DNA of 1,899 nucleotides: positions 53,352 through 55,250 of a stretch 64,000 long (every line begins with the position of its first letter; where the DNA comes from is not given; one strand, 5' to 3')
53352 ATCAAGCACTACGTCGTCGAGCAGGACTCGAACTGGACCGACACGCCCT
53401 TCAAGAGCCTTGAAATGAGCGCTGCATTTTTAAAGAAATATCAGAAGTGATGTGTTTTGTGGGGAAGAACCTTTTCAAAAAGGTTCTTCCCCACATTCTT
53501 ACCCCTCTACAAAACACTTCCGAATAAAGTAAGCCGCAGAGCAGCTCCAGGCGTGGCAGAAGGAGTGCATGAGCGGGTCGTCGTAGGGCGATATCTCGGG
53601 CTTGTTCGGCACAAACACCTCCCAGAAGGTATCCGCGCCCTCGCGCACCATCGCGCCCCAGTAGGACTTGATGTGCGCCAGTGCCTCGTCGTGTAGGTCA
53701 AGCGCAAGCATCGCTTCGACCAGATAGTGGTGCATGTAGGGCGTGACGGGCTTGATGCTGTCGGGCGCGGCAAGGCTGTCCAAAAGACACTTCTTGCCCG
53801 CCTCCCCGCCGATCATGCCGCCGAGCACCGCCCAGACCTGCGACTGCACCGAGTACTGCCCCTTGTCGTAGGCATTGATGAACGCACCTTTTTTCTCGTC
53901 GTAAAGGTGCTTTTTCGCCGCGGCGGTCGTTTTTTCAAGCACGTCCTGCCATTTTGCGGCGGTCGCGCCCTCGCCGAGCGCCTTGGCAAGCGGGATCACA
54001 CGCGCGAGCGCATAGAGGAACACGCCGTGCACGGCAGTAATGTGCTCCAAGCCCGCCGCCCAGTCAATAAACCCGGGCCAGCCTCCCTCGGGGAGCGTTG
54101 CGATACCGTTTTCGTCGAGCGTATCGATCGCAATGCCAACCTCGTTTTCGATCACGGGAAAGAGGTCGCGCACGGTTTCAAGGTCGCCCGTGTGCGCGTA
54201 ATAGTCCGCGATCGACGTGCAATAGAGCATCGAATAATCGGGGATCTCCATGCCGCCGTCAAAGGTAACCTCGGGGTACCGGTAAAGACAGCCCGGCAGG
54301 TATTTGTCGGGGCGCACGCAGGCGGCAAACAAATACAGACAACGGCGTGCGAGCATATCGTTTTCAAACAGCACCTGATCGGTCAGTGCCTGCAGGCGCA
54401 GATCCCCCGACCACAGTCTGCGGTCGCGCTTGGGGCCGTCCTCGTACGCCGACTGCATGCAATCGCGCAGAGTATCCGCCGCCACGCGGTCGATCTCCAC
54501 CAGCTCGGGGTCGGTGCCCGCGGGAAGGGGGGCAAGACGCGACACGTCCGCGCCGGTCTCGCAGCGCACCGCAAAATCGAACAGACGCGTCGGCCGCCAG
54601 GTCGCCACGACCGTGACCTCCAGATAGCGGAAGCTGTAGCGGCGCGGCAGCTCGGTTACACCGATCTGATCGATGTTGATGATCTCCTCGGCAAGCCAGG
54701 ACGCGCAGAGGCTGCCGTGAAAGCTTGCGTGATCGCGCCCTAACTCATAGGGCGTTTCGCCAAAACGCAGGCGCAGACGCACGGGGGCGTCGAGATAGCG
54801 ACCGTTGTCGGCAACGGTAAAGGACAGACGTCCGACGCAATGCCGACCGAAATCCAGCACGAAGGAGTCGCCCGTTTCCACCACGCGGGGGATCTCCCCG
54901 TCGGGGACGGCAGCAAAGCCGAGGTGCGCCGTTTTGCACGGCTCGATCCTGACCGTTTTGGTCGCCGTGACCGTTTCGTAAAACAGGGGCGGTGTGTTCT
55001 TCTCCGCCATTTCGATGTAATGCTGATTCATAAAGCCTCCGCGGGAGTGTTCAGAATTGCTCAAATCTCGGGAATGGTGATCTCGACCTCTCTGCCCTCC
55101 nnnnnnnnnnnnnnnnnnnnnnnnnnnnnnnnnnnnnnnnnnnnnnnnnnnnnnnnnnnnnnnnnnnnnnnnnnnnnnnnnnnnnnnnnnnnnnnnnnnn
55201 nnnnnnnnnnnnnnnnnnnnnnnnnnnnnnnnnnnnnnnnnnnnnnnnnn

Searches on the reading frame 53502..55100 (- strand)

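Call 45: search_protein_families(library=pfam, proteins=[window:53502-55100:-], max_evalue=0.00001)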
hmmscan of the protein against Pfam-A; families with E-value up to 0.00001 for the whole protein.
window:53502-55100:- (533 aa): 2 families
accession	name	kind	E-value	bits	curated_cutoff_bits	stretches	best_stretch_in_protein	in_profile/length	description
PF21104.3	Glyco_hydro_78_N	-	7.3e-32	110.3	27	1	74-167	33-127/142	Glycosyl hydrolase family 78 alpha-rhamnosidase N-terminal domain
PF17389.8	Bac_rhamnosid6H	-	4.3e-22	79.3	24.5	1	198-527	11-336/339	Bacterial alpha-L-rhamnosidase 6 hairpin glycosidase domain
